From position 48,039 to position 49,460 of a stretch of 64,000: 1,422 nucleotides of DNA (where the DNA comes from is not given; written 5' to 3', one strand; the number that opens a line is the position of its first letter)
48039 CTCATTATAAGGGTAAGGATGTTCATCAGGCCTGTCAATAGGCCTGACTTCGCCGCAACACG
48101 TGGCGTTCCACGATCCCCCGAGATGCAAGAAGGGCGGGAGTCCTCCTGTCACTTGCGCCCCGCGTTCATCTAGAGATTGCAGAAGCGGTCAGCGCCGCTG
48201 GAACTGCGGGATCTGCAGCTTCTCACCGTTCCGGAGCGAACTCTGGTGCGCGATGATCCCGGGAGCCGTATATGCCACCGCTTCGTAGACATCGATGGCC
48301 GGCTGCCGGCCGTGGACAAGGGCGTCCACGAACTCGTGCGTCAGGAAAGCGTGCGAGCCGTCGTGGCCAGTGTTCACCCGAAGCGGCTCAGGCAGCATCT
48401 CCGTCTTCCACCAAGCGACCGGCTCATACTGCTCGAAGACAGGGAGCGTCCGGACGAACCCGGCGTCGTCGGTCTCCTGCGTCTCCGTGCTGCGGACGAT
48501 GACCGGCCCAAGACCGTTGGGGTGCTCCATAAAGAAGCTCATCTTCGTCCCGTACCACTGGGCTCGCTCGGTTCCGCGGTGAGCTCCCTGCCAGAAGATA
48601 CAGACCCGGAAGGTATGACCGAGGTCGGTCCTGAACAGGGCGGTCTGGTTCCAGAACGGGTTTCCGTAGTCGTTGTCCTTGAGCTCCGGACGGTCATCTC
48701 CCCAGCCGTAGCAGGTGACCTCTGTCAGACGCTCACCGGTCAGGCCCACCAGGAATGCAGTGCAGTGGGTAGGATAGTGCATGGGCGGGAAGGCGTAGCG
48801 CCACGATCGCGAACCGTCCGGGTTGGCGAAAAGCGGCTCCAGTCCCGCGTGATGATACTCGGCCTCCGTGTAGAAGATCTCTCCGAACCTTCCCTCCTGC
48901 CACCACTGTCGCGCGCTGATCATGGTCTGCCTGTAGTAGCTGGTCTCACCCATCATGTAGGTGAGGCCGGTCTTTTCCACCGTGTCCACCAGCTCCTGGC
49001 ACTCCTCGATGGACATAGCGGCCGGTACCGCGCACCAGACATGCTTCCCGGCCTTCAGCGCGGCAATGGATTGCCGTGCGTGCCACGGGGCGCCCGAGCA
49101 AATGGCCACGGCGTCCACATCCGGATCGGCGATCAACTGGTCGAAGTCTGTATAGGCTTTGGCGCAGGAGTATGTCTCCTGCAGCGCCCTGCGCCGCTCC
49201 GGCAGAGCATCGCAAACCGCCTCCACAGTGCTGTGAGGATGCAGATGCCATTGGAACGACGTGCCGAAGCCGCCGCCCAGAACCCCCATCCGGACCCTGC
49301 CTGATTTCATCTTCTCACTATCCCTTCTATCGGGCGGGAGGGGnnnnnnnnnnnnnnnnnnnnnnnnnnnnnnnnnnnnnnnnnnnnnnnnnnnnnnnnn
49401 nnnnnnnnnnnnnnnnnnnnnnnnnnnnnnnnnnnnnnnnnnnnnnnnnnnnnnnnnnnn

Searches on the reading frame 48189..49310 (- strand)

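Call 7: search_protein_families(library=ncbifam, proteins=[window:48189-49310:-])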
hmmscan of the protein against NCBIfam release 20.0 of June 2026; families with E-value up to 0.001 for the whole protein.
window:48189-49310:- (373 aa): 9 families
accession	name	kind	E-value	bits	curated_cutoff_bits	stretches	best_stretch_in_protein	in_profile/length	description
TIGR04380.1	myo_inos_iolG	equivalog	1.5e-22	79.9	355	1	24-145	21-145/330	inositol 2-dehydrogenase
NF052479.1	LevoglcsnDh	equivalog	5.5e-19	68.1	650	1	20-172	29-177/386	levoglucosan dehydrogenase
NF040723.1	UDP-GlcNAcDh_Arch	equivalog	2.7e-13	50.1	450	1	28-147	26-143/302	UDP-N-acetylglucosamine 3-dehydrogenase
NF052679.1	InsChiInosDhIolG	equivalog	2.4e-12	46.5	540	1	27-116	28-118/343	bifunctional inositol 2-dehydrogenase/D-chiro-inositol 1-dehydrogenase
NF058561.1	BT_2158_fam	equivalog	4.1e-12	45.4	750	1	13-150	44-182/487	glycoside 3-dehydrogenase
NF007574.0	PRK10206.1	equivalog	1.2e-08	34.4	352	1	44-152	45-153/345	oxidoreductase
NF058563.1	BT_2159_fam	equivalog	1.3e-08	34.3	650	1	25-147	23-145/350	disaccharide 3-dehydrogenase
NF008607.0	PRK11579.1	subfamily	2.4e-08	33.4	330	1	39-152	39-152/346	oxidoreductase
NF041392.1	XylDh_Gfo6_Halo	equivalog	2.4e-06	26.6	350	1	44-165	62-182/350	D-xylose 1-dehydrogenase Gfo6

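Call 8: search_protein_families(library=pfam, proteins=[window:48189-49310:-])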
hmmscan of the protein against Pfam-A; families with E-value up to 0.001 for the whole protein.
window:48189-49310:- (373 aa): 3 families
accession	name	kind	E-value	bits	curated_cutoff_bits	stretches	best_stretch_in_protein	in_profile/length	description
PF01408.29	GFO_IDH_MocA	-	1.8e-20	74.3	24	1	7-121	2-119/120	Oxidoreductase family, NAD-binding Rossmann fold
PF03447.22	NAD_binding_3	-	8.1e-05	23.7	24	1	28-118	23-113/116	Homoserine dehydrogenase, NAD binding domain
PF22725.1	GFO_IDH_MocA_C3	-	0.00024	21.6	27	1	132-258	3-122/124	GFO/IDH/MocA C-terminal domain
